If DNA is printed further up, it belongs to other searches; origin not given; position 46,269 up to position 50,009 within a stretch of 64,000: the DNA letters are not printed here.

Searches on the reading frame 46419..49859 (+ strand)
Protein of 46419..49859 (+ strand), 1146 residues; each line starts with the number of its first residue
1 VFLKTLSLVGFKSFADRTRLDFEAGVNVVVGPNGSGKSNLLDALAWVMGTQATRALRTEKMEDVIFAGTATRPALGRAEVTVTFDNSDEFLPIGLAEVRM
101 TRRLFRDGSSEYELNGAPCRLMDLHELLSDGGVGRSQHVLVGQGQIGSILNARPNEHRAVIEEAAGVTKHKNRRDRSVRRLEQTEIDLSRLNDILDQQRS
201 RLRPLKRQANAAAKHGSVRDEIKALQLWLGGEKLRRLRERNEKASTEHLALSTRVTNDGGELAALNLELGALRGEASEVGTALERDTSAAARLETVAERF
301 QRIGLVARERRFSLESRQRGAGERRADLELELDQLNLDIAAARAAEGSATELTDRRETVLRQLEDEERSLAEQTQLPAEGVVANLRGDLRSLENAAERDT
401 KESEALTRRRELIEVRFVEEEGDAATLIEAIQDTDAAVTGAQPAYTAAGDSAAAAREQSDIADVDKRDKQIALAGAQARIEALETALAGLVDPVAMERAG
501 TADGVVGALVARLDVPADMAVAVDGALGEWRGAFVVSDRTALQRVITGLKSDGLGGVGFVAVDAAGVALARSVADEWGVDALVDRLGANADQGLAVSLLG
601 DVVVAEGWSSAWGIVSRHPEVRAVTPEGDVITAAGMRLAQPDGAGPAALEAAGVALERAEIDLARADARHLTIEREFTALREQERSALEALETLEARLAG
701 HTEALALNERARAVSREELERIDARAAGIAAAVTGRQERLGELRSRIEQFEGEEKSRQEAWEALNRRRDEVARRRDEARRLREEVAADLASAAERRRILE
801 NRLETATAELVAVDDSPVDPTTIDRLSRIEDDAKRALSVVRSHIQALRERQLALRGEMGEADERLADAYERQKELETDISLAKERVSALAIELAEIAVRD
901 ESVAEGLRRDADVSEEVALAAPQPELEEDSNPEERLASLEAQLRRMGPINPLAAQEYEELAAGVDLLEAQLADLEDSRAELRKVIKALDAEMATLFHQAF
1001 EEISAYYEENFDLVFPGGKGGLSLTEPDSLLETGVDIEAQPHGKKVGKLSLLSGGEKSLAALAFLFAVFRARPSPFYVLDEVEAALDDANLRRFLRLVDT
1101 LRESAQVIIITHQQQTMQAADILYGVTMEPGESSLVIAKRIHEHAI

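Call 67: search_protein_families(library=pfam, proteins=[window:46419-49859:+], max_evalue=0.00001)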
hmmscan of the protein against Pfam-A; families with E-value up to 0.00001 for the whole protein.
window:46419-49859:+ (1146 aa): 7 families
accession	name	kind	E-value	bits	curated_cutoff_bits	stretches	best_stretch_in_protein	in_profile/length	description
PF02463.25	SMC_N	-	3.6e-69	233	40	1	2-1130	1-216/220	RecF/RecN/SMC N terminal domain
PF13304.12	AAA_21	-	6.4e-18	66.3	27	2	1051-1114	237-300/304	AAA domain, putative AbiEii toxin, Type IV TA system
PF13476.12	AAA_23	-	1.2e-14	55.8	27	1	6-223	2-171/201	AAA domain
PF13175.12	AAA_15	-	9.1e-12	45.7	32.1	1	1-51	1-50/374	AAA ATPase domain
PF13555.12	AAA_29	-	4.1e-07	30.1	27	1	3-51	1-49/61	P-loop containing region of AAA domain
PF06470.18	SMC_hinge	-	9.9e-07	29.6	22.5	1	503-607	2-108/116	SMC proteins Flexible Hinge Domain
PF00261.25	Tropomyosin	-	8.6e-06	25.8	38.6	1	845-994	2-157/242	Tropomyosin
